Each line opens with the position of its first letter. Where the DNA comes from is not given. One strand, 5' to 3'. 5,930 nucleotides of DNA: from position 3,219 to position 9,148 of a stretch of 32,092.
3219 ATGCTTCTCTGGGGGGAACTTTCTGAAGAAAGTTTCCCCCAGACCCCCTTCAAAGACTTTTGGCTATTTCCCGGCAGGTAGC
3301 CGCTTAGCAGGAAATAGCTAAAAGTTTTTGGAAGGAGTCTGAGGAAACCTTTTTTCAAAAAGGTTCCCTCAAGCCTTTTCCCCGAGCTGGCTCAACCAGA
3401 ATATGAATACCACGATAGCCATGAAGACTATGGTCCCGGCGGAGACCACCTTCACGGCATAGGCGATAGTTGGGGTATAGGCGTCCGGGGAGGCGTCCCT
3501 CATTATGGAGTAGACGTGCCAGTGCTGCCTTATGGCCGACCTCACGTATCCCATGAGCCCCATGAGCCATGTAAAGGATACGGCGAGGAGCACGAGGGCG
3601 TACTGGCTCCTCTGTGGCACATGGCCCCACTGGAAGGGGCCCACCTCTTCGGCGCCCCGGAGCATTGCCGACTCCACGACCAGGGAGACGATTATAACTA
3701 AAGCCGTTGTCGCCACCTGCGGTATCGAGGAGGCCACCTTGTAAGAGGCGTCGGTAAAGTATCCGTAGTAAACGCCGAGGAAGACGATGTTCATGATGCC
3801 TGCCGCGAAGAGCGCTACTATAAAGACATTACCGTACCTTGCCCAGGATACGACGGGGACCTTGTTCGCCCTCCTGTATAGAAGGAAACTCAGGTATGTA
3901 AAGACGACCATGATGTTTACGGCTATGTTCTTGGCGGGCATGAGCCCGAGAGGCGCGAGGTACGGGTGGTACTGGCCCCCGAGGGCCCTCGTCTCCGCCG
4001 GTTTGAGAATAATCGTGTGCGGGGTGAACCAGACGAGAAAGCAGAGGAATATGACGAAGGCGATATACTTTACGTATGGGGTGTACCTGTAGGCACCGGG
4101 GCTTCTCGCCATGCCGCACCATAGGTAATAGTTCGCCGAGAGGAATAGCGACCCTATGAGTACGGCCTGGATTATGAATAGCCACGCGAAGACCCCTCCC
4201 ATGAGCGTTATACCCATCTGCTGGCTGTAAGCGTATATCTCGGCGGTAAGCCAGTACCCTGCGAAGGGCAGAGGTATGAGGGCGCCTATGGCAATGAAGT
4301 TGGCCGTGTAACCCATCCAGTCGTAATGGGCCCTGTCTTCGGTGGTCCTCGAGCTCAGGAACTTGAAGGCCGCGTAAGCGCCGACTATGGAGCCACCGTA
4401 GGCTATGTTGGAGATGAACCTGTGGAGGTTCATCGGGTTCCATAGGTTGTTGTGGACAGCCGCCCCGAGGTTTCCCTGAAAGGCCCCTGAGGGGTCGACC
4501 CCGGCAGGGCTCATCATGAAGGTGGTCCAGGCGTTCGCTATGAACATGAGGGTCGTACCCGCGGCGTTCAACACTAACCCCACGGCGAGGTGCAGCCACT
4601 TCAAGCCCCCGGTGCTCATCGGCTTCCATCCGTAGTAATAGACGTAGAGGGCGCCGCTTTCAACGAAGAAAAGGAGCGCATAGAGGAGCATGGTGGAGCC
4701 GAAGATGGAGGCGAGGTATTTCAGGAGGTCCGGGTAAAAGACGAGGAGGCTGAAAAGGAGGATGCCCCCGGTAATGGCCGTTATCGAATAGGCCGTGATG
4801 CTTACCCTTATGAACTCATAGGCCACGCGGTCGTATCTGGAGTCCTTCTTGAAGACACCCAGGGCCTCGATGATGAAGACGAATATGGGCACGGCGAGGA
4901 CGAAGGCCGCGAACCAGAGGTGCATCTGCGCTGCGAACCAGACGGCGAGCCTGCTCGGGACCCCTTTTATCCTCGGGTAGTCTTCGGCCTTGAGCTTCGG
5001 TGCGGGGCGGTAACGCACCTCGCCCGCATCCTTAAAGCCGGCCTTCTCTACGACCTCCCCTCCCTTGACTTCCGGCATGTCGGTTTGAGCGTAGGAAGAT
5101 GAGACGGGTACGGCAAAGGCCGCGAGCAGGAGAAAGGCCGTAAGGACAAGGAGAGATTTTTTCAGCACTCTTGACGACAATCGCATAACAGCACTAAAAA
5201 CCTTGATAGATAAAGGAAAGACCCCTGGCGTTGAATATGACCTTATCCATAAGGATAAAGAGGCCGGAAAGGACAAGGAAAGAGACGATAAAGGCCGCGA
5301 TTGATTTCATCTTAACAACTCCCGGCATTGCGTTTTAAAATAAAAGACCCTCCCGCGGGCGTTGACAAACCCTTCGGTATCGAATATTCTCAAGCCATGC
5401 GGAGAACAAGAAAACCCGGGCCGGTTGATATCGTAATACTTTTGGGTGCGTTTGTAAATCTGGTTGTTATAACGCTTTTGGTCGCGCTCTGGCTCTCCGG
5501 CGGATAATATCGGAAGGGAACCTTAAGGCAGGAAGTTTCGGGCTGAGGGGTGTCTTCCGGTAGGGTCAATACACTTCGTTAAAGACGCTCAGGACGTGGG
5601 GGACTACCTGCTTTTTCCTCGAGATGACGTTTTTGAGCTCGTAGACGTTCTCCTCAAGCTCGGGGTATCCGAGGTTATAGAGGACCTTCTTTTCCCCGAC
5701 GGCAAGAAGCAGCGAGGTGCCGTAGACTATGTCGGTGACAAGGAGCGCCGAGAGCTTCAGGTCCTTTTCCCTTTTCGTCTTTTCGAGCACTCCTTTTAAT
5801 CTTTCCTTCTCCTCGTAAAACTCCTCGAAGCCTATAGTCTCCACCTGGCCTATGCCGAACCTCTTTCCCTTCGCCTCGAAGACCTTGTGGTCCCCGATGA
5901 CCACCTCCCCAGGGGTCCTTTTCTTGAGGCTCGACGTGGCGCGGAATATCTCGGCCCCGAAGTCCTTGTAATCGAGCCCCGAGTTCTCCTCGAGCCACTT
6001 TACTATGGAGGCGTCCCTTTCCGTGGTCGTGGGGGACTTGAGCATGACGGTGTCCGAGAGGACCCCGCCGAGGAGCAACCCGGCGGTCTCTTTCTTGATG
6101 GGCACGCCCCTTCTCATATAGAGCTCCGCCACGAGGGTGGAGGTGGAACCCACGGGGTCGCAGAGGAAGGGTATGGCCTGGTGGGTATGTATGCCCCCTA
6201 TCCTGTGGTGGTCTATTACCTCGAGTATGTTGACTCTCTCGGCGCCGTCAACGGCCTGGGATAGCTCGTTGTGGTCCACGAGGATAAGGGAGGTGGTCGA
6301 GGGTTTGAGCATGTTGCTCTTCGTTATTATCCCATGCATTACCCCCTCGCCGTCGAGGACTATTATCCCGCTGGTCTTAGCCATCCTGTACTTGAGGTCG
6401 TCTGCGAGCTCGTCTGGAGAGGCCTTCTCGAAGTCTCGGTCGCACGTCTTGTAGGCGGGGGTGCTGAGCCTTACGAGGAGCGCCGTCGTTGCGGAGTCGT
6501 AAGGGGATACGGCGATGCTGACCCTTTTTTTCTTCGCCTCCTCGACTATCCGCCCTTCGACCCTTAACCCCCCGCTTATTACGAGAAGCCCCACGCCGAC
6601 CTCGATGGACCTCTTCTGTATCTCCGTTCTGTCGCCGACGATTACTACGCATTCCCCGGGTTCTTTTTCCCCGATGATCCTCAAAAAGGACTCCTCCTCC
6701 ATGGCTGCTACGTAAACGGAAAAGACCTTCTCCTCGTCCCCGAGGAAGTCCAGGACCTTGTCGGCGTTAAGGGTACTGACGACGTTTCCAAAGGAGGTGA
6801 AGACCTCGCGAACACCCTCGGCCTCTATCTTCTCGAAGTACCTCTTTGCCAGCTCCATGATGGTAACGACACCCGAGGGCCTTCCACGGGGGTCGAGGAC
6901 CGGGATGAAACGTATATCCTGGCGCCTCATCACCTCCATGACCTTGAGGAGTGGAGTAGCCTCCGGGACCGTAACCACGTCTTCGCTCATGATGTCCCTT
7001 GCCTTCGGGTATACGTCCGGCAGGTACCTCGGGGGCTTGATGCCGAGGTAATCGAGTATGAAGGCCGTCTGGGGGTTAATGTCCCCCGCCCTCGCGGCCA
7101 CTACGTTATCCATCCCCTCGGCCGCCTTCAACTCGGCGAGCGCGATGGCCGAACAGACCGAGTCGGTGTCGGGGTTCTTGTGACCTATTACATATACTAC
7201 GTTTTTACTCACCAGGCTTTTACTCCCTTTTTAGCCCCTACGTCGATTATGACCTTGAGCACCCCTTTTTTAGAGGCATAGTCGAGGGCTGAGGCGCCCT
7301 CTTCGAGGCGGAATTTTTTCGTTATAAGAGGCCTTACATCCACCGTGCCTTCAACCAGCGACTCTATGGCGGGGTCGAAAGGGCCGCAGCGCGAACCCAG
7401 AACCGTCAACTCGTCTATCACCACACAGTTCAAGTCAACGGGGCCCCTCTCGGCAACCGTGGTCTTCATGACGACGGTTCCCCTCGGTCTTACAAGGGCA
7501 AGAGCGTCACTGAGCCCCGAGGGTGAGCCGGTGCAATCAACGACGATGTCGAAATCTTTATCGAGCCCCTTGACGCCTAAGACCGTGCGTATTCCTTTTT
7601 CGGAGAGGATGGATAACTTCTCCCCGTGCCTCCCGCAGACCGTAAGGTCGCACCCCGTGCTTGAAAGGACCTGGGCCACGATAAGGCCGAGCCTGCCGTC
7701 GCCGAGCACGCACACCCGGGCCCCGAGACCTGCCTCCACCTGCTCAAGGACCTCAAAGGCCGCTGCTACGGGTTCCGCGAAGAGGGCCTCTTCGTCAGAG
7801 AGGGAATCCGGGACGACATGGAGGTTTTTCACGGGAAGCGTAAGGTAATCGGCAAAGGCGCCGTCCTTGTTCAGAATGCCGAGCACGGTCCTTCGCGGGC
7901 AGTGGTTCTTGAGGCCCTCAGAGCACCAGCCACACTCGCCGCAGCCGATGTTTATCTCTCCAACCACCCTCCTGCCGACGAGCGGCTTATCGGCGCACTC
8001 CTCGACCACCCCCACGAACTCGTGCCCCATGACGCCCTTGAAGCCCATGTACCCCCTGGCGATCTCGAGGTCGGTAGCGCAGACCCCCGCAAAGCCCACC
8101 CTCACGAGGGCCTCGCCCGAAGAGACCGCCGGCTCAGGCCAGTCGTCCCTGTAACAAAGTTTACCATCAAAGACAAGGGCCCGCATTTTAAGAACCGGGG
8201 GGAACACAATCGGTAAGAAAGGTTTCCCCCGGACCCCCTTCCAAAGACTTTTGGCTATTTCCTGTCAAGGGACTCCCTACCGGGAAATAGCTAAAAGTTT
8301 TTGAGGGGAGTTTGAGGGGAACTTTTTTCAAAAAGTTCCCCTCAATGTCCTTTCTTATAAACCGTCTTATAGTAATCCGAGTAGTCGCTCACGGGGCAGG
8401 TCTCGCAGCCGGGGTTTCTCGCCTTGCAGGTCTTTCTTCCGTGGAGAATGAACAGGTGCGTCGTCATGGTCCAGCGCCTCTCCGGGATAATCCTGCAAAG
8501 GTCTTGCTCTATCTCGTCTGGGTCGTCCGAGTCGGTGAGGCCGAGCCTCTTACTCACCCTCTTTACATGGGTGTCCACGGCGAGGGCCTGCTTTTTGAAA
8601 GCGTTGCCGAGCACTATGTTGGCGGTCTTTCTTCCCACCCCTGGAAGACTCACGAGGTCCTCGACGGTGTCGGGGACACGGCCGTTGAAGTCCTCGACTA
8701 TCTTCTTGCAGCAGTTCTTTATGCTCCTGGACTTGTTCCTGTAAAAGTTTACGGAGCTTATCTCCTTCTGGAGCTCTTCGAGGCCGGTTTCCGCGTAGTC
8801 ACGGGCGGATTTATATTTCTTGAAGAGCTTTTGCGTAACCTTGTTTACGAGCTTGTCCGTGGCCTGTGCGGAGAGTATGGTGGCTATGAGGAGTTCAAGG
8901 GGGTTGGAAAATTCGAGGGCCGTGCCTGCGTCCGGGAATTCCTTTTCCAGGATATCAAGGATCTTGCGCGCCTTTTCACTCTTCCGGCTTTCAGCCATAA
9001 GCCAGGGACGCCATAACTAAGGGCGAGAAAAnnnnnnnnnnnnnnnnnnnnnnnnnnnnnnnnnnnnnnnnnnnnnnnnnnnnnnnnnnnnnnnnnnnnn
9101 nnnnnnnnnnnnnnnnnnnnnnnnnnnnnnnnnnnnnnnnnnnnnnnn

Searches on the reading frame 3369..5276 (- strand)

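Call 7: search_protein_families(library=pfam, proteins=[window:3369-5276:-], max_evalue=0.001)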
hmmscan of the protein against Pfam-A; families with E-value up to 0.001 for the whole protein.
window:3369-5276:- (635 aa): 1 family
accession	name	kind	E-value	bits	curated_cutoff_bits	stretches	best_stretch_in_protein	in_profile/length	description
PF01654.22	Cyt_bd_oxida_I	-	6.2e-20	71.6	26.2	1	108-344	2-234/418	Cytochrome bd terminal oxidase subunit I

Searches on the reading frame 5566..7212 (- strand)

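Call 7: search_protein_families(library=pfam, proteins=[window:5566-7212:-], max_evalue=0.001)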
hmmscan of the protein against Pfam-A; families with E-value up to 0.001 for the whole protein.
window:5566-7212:- (548 aa): 4 families
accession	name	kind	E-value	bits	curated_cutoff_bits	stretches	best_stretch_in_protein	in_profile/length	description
PF02833.19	DHHA2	-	1.7e-24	87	27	1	421-541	2-124/126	DHHA2 domain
PF01368.27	DHH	-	2.6e-20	73.4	28.1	1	6-383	2-124/125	DHH family, N-terminal domain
PF00571.33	CBS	-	1.3e-17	64.3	24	1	71-124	1-54/57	CBS domain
PF07085.17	DRTGG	-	1.3e-17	64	25.2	1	143-248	1-103/105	DRTGG domain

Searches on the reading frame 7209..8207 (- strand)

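Call 7: search_protein_families(library=pfam, proteins=[window:7209-8207:-], max_evalue=0.001)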
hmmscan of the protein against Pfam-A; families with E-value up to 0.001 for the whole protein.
window:7209-8207:- (332 aa): 5 families
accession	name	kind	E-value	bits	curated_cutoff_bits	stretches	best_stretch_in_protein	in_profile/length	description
PF08240.17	ADH_N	-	8e-21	74.7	23.5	1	30-134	2-104/104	Alcohol dehydrogenase GroES-like domain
PF00107.32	ADH_zinc_N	-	1.3e-10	41.7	31.8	1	173-276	2-116/129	Zinc-binding dehydrogenase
PF16912.11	Glu_dehyd_C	-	1.4e-08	34.9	34.9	1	163-322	32-210/211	Glucose dehydrogenase C-terminus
PF13602.12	ADH_zinc_N_2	-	0.0003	22.2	27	0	217-312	22-124/134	Zinc-binding dehydrogenase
PF01488.26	Shikimate_DH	-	0.00041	20.9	24.3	1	162-230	12-87/138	Shikimate / quinate 5-dehydrogenase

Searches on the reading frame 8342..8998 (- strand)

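Call 7: search_protein_families(library=pfam, proteins=[window:8342-8998:-], max_evalue=0.001)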
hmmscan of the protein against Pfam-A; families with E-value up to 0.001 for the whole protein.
window:8342-8998:- (218 aa): 3 families
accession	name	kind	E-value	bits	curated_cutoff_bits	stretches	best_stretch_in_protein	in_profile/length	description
PF00730.31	HhH-GPD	-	2.1e-26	92.8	26.2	1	38-172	1-107/108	HhH-GPD superfamily base excision DNA repair protein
PF00633.29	HHH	-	1.9e-09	37.3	24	1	104-130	2-28/30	Helix-hairpin-helix motif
PF10576.14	EndIII_4Fe-2S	-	3.7e-05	24.3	20.5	1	191-206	1-16/17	Iron-sulfur binding domain of endonuclease III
